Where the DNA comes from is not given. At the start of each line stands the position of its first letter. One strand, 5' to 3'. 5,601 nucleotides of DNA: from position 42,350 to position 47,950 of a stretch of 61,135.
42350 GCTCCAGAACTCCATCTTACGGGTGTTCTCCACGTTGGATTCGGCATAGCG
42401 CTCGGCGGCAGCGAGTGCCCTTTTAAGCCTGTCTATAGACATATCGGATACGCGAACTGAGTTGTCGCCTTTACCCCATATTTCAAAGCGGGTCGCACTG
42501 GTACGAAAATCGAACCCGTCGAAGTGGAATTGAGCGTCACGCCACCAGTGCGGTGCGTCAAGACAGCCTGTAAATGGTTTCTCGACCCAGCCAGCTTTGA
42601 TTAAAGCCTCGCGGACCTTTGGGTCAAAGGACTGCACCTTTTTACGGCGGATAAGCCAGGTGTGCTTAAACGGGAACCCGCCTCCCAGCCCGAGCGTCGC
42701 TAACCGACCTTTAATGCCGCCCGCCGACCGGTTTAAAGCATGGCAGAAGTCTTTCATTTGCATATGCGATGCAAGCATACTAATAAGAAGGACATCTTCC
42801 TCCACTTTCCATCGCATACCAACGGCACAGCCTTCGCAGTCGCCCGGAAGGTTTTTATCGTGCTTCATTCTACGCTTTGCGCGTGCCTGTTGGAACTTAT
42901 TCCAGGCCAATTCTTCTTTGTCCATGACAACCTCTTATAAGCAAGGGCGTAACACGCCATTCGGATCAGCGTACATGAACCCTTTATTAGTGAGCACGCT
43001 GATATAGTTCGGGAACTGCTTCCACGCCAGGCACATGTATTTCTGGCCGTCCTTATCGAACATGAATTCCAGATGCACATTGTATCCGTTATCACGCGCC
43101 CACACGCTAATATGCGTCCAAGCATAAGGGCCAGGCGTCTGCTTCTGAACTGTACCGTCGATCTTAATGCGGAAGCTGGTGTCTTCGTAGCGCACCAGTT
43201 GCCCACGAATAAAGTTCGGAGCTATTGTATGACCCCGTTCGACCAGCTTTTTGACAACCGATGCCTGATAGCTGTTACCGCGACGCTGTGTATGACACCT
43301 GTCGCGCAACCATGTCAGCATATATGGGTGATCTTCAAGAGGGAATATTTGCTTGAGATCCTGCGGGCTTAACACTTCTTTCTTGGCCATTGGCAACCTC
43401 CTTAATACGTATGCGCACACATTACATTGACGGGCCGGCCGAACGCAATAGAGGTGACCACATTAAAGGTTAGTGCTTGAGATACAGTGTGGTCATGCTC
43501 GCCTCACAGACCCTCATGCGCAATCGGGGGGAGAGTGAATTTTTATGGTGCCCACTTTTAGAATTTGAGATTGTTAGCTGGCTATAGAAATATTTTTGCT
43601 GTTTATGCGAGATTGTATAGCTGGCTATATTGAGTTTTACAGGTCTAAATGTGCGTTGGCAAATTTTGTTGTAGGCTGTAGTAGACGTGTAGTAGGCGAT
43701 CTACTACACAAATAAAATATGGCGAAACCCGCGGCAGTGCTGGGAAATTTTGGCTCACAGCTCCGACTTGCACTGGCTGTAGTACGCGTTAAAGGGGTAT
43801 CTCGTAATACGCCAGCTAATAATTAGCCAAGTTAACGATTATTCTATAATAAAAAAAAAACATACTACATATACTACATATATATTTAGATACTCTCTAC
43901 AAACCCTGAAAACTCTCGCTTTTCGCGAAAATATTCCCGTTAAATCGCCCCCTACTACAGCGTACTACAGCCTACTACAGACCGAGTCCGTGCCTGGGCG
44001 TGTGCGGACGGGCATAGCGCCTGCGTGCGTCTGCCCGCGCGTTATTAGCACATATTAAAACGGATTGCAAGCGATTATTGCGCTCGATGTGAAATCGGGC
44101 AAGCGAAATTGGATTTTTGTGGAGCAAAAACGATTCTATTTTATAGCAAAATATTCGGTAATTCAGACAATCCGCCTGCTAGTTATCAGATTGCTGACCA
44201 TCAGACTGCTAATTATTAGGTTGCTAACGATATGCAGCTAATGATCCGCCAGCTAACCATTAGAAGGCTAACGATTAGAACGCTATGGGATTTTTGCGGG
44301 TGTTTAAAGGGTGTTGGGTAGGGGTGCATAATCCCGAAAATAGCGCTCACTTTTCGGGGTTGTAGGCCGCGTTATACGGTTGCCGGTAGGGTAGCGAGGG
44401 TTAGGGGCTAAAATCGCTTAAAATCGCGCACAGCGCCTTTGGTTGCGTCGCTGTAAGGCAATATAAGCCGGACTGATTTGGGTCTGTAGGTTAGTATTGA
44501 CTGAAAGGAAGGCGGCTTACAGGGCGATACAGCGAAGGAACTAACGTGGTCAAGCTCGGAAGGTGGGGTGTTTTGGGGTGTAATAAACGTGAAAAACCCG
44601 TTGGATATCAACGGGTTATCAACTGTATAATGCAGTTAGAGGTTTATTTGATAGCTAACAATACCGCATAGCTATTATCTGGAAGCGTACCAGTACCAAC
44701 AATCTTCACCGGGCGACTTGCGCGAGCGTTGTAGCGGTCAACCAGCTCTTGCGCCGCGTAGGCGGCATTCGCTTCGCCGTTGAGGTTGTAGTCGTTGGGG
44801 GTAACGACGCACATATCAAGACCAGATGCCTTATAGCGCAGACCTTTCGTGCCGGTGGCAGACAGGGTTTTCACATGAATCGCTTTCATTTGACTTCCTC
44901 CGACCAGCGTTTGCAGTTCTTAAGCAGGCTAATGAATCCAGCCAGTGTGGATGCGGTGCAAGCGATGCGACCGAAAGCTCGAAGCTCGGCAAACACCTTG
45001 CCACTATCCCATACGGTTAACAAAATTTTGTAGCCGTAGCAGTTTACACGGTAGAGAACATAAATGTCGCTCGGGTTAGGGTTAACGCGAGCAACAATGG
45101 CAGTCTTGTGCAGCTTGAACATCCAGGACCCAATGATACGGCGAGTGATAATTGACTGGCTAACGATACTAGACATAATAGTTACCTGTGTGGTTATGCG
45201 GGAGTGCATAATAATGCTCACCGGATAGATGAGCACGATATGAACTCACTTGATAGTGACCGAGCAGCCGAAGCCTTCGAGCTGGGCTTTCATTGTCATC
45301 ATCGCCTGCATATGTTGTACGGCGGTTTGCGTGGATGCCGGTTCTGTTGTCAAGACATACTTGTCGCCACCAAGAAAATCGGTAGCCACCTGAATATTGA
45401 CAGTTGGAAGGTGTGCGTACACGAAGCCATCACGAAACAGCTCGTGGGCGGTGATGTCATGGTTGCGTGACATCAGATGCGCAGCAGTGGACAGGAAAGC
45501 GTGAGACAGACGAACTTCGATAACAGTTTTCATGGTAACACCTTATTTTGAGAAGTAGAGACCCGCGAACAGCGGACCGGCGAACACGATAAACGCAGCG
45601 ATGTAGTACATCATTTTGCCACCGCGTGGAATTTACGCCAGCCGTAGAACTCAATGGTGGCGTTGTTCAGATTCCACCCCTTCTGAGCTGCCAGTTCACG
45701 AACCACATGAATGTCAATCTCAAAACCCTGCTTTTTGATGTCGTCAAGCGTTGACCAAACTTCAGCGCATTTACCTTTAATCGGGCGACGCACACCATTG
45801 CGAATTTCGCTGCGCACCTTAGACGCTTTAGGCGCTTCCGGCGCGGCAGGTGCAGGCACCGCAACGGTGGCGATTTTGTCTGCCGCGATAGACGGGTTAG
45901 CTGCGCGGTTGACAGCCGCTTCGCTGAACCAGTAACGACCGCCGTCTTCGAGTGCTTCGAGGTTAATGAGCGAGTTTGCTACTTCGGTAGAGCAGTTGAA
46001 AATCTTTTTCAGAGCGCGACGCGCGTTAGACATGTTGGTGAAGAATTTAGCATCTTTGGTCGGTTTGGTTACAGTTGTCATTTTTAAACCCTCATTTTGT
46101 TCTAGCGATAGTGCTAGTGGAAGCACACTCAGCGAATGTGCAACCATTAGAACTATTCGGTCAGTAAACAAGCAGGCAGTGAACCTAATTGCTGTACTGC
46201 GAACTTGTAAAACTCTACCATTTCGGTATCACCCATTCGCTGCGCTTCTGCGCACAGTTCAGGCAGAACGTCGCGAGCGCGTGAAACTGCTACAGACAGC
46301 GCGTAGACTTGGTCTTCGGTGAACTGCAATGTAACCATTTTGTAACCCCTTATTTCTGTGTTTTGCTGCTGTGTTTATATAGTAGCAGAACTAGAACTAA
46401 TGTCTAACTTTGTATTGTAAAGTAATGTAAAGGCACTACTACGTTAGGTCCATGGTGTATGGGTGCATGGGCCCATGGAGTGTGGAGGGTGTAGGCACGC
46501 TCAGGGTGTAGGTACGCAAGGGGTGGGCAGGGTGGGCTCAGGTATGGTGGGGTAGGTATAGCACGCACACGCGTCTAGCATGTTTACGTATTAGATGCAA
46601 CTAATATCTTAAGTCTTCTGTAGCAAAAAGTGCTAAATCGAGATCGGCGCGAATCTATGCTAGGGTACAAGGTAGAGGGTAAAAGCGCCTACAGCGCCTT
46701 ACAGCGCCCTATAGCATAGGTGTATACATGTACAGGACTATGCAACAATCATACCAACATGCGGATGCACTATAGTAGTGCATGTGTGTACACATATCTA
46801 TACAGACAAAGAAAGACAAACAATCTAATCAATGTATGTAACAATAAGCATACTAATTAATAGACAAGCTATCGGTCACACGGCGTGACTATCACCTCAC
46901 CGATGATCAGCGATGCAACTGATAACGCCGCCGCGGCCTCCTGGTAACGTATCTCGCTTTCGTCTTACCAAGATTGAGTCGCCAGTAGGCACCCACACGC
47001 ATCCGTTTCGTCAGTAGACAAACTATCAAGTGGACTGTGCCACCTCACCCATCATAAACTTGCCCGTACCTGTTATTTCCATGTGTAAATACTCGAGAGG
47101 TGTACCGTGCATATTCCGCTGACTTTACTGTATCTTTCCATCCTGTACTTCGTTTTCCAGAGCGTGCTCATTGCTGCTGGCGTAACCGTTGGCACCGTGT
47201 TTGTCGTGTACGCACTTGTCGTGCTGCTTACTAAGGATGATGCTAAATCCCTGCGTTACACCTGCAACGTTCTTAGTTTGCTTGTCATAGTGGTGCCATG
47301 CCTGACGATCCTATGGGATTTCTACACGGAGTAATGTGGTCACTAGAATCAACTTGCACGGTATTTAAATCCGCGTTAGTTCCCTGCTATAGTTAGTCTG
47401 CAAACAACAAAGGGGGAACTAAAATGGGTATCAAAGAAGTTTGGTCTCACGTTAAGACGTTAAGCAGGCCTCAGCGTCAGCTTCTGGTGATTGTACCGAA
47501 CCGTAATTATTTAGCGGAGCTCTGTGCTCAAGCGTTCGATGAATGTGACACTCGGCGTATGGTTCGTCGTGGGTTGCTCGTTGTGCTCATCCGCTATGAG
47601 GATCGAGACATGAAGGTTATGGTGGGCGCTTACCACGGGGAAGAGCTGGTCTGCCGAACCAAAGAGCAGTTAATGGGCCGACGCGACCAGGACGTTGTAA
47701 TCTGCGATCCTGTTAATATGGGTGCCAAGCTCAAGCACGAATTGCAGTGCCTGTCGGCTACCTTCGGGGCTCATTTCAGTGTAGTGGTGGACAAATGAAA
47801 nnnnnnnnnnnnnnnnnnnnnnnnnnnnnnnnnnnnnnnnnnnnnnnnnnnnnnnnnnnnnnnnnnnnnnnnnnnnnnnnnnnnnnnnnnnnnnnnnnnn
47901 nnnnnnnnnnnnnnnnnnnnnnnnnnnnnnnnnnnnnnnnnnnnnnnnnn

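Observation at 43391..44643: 1.25-kb non-coding region with iterons, A-tract and tandem 15-bp repeats: candidate origin, packaging or control region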

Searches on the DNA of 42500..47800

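Call 10: search_rna_families(source=window, start=42500, end=47800, threshold=evalue, max_evalue=1)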
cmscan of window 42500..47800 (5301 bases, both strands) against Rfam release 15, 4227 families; matches with E-value up to 1: 1.
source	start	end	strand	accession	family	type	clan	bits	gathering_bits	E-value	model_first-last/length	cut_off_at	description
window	46720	46793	+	RF04176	mir-3149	Gene; miRNA;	-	22.5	100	0.97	1-83/83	no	mir-3149 microRNA precursor family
